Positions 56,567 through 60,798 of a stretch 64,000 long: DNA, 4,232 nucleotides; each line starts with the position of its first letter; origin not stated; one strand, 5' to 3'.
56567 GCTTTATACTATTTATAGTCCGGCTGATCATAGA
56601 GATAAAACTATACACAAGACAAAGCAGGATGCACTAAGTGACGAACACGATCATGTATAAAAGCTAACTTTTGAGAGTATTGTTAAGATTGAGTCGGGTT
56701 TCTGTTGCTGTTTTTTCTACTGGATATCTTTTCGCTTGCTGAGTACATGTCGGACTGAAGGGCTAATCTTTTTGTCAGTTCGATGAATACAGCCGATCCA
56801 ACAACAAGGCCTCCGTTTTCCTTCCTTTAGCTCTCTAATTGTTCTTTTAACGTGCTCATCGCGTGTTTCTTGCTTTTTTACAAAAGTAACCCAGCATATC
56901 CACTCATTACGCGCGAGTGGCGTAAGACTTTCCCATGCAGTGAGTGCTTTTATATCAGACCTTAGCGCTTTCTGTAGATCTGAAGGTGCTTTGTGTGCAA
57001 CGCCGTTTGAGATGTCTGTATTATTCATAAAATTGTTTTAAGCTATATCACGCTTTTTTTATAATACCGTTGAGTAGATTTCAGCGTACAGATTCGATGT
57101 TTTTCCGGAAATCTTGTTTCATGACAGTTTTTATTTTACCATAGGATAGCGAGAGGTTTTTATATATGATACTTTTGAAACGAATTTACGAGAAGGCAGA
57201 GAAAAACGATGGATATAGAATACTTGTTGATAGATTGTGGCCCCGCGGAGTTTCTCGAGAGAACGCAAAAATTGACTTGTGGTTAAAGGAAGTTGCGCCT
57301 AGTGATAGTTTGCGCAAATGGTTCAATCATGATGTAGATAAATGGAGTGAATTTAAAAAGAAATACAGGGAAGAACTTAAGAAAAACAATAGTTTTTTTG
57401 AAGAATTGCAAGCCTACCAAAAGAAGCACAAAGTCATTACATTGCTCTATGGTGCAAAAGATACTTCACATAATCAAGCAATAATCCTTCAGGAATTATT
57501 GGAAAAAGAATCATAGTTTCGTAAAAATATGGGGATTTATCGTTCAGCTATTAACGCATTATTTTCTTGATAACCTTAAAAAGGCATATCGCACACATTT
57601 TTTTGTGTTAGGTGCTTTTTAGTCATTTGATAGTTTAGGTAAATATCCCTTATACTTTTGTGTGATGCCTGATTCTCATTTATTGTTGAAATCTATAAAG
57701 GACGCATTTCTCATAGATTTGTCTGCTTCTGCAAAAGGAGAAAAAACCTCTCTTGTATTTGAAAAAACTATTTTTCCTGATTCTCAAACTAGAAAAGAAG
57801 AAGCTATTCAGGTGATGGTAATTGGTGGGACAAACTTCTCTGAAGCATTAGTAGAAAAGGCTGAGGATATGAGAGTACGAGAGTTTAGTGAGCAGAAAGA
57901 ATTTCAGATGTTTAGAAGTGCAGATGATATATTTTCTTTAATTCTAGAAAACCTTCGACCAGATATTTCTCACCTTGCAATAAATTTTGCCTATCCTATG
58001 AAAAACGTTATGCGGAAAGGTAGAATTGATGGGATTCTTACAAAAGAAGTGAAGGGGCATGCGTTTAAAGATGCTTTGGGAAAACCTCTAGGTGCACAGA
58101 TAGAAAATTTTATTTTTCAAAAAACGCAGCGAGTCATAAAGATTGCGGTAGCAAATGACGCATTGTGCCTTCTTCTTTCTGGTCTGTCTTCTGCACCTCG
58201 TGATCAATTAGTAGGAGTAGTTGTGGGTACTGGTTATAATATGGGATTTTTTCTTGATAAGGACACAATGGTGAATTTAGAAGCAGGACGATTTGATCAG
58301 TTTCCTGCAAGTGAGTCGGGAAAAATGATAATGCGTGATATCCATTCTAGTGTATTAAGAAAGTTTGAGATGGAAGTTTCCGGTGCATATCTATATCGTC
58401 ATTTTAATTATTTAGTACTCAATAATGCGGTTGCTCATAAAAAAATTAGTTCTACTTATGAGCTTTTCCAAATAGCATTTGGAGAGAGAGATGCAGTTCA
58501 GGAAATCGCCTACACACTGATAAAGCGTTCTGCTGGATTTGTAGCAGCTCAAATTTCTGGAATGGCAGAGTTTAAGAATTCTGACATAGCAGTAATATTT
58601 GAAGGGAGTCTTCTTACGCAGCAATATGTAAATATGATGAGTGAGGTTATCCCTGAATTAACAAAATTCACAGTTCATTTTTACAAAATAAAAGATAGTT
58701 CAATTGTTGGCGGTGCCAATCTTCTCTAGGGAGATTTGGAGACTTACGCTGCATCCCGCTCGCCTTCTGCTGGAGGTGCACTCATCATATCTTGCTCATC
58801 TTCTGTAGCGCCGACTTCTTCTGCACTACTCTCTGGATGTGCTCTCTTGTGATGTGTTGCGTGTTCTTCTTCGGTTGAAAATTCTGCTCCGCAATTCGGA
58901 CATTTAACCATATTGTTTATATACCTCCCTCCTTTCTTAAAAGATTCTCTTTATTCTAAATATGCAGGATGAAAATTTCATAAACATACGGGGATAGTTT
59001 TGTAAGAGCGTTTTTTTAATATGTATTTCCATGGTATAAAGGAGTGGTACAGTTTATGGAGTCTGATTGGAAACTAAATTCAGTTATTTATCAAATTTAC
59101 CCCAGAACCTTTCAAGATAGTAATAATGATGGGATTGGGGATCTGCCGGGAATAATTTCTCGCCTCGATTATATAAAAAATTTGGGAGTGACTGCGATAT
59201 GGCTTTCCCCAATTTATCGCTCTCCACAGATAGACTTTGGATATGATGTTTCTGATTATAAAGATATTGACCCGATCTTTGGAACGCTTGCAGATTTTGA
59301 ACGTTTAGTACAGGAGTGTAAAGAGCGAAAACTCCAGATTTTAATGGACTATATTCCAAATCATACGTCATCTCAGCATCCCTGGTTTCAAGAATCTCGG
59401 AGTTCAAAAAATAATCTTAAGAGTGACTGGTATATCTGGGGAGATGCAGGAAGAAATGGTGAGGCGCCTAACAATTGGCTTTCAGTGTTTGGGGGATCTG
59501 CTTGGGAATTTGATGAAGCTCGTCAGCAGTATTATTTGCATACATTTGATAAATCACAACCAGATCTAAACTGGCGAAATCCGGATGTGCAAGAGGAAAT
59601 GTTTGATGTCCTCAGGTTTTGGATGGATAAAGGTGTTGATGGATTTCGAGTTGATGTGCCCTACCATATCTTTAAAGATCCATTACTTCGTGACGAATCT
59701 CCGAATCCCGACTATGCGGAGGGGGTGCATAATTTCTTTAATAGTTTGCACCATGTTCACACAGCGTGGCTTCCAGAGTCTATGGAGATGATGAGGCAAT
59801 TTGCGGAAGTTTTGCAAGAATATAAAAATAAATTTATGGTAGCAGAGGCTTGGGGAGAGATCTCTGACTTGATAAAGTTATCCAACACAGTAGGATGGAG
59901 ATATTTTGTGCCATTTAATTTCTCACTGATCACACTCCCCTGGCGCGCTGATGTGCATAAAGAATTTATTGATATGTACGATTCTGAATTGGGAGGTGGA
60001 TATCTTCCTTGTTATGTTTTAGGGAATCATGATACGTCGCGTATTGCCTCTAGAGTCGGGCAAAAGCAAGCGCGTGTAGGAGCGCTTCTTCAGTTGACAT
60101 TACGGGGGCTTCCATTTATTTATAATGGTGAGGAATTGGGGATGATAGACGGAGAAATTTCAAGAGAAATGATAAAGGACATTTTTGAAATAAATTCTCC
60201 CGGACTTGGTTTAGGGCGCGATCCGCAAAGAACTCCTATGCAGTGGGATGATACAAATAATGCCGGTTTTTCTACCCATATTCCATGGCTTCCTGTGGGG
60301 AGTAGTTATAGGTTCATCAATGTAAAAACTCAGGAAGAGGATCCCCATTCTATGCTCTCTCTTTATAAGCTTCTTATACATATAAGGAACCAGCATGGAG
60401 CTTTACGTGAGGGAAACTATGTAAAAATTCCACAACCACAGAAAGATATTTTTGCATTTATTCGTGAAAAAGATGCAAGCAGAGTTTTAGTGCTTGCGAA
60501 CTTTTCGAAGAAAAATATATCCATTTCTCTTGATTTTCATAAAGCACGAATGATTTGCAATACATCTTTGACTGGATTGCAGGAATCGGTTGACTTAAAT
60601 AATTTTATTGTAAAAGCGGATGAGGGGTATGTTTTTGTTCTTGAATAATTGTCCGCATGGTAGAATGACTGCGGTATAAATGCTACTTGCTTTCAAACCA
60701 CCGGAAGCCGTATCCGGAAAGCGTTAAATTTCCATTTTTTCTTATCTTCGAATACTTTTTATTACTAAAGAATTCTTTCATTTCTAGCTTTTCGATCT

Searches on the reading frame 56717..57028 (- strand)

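Call 10: search_protein_families(library=pfam, proteins=[window:56717-57028:-], max_evalue=0.01)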
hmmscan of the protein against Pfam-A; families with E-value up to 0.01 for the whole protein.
window:56717-57028:- (103 aa): 2 families
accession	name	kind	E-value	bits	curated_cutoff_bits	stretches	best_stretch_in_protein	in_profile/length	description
PF13376.11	OmdA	-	5.3e-17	62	25.6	1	15-70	5-60/60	Bacteriocin-protection, YdeI or OmpD-Associated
PF02479.21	Herpes_IE68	-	0.0021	18.1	21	1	40-90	76-126/134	Herpesvirus immediate early protein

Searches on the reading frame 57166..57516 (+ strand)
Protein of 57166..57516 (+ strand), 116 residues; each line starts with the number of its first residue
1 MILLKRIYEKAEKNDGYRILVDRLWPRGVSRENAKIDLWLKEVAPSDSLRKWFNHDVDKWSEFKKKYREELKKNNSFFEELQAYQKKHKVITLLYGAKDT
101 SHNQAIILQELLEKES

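Call 10: search_protein_families(library=pfam, proteins=[window:57166-57516:+], max_evalue=0.01)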
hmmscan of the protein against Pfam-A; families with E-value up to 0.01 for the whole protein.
window:57166-57516:+ (116 aa): 3 families
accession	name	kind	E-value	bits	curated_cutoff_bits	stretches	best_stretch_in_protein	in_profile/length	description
PF22752.1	DUF488-N3i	-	2.3e-39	135.3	27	1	1-115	1-114/131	Inactive DUF488-N3 subclade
PF04343.18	DUF488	-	4.1e-34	118.3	22.2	1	4-112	2-121/121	Domain of unknown function DUF488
PF22751.1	DUF488-N3a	-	9.9e-28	97.3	27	1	4-115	3-117/118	Active DUF488-N3 subclade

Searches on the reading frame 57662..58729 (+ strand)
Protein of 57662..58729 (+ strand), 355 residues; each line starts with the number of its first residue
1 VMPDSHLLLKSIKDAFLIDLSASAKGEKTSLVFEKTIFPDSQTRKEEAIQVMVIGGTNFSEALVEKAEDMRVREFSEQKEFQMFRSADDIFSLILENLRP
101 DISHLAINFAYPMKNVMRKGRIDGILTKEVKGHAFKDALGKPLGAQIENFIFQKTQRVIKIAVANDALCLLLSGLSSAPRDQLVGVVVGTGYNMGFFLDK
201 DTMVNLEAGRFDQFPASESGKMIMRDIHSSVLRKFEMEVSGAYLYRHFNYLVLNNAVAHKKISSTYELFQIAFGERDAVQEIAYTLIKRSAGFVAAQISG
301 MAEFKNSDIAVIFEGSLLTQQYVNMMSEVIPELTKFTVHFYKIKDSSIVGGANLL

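Call 10: search_protein_families(library=pfam, proteins=[window:57662-58729:+], max_evalue=0.01)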
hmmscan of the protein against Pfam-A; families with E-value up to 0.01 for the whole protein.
window:57662-58729:+ (355 aa): 3 families
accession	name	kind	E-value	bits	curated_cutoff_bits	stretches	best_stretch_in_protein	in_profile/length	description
PF03727.22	Hexokinase_2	-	2e-10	40.9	24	1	266-352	140-237/242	Hexokinase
PF00349.27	Hexokinase_1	-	0.00066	19.9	24.3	1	96-173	109-198/201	Hexokinase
PF17953.6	Csm4_C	-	0.00095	19.5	25.9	1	277-338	21-80/91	CRISPR Csm4 C-terminal domain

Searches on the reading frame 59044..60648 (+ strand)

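Call 10: search_protein_families(library=pfam, proteins=[window:59044-60648:+], max_evalue=0.01)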
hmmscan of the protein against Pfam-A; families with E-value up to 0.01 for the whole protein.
window:59044-60648:+ (534 aa): 3 families
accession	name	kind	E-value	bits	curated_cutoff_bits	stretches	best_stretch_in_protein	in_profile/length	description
PF00128.31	Alpha-amylase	-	1.3e-137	460.1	22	1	17-457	1-446/446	Alpha amylase, catalytic domain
PF23915.1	SusG_C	-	2.3e-06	28.2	27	1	469-499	1-31/62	Alpha-amylase SusG C-terminal domain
PF16657.11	Malt_amylase_C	-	2.5e-05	24.7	27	1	460-501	4-45/75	Maltogenic Amylase, C-terminal domain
